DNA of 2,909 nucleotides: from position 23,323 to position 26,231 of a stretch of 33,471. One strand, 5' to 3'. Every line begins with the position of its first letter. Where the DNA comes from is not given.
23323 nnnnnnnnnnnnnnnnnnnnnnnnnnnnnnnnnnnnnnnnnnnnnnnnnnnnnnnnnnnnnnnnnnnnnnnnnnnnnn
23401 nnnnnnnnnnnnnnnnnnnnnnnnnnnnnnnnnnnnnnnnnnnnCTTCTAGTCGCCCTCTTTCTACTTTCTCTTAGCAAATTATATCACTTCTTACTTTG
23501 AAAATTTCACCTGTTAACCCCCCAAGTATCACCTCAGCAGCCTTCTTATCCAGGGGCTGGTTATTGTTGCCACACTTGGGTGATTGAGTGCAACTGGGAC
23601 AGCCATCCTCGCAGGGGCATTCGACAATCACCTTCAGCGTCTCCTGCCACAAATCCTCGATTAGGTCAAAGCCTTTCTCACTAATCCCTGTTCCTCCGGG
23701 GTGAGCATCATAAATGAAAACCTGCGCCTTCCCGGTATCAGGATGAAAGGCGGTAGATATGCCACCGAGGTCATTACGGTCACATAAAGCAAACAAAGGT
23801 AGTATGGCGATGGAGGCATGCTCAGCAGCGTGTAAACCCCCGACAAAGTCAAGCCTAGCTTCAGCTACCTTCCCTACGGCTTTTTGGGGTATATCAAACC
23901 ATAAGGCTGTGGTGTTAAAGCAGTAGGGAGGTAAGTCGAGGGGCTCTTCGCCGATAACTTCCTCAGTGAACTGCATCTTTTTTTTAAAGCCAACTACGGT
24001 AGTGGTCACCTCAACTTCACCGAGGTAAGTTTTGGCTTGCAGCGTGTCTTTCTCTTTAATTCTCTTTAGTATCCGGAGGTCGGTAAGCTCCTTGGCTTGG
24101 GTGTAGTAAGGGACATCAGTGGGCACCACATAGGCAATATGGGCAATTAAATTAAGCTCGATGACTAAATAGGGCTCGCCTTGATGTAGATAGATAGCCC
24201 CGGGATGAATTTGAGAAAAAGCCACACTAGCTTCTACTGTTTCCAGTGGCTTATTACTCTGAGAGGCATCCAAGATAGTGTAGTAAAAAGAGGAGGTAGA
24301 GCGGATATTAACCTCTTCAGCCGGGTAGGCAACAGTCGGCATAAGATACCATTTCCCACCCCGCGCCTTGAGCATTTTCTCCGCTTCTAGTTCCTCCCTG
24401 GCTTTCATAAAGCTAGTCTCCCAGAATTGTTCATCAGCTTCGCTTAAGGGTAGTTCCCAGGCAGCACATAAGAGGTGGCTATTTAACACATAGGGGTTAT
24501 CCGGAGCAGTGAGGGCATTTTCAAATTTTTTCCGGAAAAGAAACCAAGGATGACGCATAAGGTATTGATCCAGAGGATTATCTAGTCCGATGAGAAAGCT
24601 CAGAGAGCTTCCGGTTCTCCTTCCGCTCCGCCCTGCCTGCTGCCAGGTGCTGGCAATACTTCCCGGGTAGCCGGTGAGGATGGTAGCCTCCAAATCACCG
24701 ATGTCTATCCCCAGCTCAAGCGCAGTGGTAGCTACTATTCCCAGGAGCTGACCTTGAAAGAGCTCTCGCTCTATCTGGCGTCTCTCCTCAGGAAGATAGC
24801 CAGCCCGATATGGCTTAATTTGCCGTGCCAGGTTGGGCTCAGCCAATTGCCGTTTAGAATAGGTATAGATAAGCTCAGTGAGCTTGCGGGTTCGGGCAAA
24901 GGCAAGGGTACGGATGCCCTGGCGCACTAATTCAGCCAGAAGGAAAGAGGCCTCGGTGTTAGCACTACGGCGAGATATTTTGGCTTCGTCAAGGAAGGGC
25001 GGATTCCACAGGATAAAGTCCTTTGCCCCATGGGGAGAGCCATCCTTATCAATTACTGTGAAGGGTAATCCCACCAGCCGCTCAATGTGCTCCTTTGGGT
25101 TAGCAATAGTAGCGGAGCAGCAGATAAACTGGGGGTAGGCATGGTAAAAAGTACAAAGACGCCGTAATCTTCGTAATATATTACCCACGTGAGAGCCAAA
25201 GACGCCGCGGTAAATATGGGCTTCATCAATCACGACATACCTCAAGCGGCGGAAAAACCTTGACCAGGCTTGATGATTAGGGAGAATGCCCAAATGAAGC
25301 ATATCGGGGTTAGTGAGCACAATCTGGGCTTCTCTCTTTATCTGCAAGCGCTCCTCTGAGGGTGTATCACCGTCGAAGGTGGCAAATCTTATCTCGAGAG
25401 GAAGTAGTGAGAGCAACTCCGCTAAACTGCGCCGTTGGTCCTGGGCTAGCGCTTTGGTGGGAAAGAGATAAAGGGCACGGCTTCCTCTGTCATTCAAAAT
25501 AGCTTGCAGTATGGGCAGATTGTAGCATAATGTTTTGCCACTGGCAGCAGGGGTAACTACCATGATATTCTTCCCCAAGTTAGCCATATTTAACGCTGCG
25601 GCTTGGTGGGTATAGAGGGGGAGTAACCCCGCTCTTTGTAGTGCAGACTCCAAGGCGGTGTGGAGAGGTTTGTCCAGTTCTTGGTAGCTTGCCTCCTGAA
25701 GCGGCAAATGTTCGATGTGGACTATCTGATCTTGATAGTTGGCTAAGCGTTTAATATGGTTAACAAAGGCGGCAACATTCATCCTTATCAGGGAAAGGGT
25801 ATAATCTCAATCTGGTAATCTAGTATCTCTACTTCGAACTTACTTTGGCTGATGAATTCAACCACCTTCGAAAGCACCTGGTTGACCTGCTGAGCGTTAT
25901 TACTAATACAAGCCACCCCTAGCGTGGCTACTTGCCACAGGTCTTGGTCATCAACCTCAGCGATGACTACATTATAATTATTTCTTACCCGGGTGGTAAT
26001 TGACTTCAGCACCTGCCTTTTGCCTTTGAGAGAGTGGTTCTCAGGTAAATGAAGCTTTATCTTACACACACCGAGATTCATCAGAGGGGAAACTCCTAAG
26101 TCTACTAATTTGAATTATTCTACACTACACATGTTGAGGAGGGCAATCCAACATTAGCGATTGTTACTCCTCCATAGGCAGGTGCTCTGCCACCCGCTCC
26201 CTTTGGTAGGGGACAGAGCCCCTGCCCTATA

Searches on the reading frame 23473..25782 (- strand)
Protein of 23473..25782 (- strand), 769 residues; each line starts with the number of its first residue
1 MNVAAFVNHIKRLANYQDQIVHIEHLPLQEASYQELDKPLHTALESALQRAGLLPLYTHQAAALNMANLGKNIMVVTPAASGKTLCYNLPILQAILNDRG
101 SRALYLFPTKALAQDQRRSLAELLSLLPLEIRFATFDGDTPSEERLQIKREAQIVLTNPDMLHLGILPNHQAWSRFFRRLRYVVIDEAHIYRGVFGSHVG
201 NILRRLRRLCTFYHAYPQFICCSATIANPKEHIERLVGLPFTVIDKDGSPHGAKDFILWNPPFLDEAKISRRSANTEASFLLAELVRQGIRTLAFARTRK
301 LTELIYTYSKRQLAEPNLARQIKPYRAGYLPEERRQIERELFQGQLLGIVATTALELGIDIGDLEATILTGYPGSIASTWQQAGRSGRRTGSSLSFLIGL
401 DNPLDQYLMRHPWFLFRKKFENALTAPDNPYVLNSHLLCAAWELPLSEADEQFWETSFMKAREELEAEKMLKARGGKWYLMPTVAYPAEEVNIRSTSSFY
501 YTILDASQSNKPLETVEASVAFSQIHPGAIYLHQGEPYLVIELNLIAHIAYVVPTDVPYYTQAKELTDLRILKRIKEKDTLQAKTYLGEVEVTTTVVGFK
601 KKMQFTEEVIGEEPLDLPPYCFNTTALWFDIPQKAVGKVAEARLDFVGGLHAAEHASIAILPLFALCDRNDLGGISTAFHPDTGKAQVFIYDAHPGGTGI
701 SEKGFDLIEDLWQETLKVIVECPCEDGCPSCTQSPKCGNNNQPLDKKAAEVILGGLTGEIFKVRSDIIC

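Call 3: search_protein_families(library=pfam, proteins=[window:23473-25782:-], max_evalue=0.1)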
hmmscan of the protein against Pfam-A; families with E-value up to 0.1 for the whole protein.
window:23473-25782:- (769 aa): 5 families
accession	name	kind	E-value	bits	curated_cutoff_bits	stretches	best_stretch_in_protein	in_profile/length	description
PF00270.35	DEAD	-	2.5e-34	118.9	26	1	58-229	2-164/167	DEAD/DEAH box helicase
PF09369.15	MZB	-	1.9e-24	86.6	24.2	1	653-732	1-80/80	MrfA Zn-binding domain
PF00271.37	Helicase_C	-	5.5e-15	56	23.5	1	284-389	8-109/110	Helicase conserved C-terminal domain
PF22982.3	WHD_HRQ1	-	5.6e-13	50.2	27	1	427-496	3-70/70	ATP-dependent helicase HRQ1, winged helix domain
PF04851.21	ResIII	-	3.1e-06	27.6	22.5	1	61-191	9-137/164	Type III restriction enzyme, res subunit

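Call 4: search_protein_families(library=padloc, proteins=[window:23473-25782:-], max_evalue=0.1)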
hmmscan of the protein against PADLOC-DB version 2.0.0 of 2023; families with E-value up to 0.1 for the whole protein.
window:23473-25782:- (769 aa): 68 families (the best 25 are shown)
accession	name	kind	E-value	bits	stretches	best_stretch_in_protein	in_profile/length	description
PDLC02503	BrxHI|BrxHII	-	5.4e-42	142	1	32-398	4-353/698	BrxHI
PDLC03960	SngC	-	2e-39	134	1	59-406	28-369/720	-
PDLC00037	DruE3|DruE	-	8.9e-37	124.4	3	54-236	100-309/2055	SNF2 family N-terminal domain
PDLC00013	DruE1|DruE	-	5.2e-34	115.4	4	678-753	1598-1673/1776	SNF2 family N-terminal domain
PDLC00036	DruE3|DruE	-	1.6e-31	106.4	3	57-232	94-291/2023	SNF2 family N-terminal domain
PDLC00035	DruE3|DruE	-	5.5e-29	98.5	2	54-236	101-309/1460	SNF2 family N-terminal domain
PDLC02501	BrxHI|BrxHII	-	3.1e-26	89.8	1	43-398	14-351/925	BrxHI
PDLC02897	DpdJ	-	7.9e-23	78.2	1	59-391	103-453/1570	DpdJ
PDLC03928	PsyrT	-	4.6e-18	62.9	2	321-405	267-353/689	-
PDLC00051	DruE4|DruE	-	2.4e-17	59.8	3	46-98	79-136/1829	SNF2 family N-terminal domain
PDLC02570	DrmA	-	4.1e-17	59.8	3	333-410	569-646/851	DrmA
PDLC00015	DruE2|DruE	-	1.4e-16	57.4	3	14-97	55-139/1887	SNF2 family N-terminal domain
PDLC02864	DpdF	-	7.4e-16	56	2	294-393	239-332/610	DpdF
PDLC02569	DrmA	-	8e-16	55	2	181-407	657-888/1095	DrmA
PDLC02857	DpdF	-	2.4e-14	50.4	2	343-399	482-538/911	DpdF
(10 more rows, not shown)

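Call 6: search_protein_families(library=ncbifam, proteins=[window:23473-25782:-], max_evalue=0.1)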
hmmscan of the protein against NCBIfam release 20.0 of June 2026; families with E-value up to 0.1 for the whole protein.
window:23473-25782:- (769 aa): 34 families (the best 25 are shown)
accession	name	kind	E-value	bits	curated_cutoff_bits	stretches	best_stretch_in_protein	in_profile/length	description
TIGR03817.1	DECH_helic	hypoth_equivalog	1.1e-261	870.4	874.1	1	20-756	1-738/742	helicase/secretion neighborhood putative DEAH-box helicase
TIGR04121.1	DEXH_lig_assoc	equivalog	5e-42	143.6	850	1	57-393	15-350/804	ligase-associated DNA damage response DEXH box helicase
NF010338.0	PRK13767.1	equivalog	2.6e-32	112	849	1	59-392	37-388/877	ATP-dependent helicase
NF041063.1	DpdF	equivalog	1.8e-18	66.6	550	2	65-190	153-281/813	protein DpdF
NF007284.0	PRK09751.1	equivalog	2.8e-18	64.6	1496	2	331-392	361-422/1538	ATP-dependent helicase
NF002654.0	PRK02362.1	equivalog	5.8e-18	64.6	887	1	40-303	8-257/739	ATP-dependent DNA helicase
NF001308.0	PRK00254.1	equivalog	1.5e-16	59.8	1216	1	43-299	11-248/720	ATP-dependent DNA helicase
TIGR01389.1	recQ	equivalog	1.2e-12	47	640.2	1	60-392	18-321/591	DNA helicase RecQ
NF002251.0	PRK01172.1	equivalog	1.3e-12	46.8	891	1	55-305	22-252/674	ATP-dependent DNA helicase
NF010337.0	PRK13766.1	equivalog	1.3e-12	46.6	610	1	64-191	24-144/781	Hef nuclease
TIGR00614.1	recQ_fam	subfamily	1.4e-12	47.2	219.8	2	304-393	230-324/470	RecQ family ATP-dependent DNA helicase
NF041067.1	DpdJ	equivalog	1.1e-11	43.2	800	1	178-240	360-419/1482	protein DpdJ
NF040935.1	helicase_Hel308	equivalog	1.8e-09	36.4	1200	1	39-191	10-153/704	ATP-dependent DNA helicase Hel308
NF053631.1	RNA_helic_CshA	equivalog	1.2e-07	31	646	1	40-188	6-150/434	degradosome RNA helicase CshA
NF008394.0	PRK11192.1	equivalog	1.7e-07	30.5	507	1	35-162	7-136/441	ATP-dependent RNA helicase SrmB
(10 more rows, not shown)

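Call 60: find_encoding_contigs(protein=window:23473-25782:-, flank=5000, max_places=6)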
Protein window:23473-25782:- (769 aa): no gene with exactly this product is on record in the collection.

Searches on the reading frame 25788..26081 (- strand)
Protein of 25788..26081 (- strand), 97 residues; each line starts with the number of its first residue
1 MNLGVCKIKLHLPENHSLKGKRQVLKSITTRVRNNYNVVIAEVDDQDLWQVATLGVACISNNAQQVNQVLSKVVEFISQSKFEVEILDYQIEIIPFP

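Call 3: search_protein_families(library=pfam, proteins=[window:25788-26081:-], max_evalue=0.1)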
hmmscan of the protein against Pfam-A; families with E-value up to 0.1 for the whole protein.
window:25788-26081:- (97 aa): 1 family
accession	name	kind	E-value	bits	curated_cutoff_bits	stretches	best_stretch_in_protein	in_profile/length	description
PF04456.17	DUF503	-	4.3e-33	113.5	22.4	1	4-90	2-87/88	Protein of unknown function (DUF503)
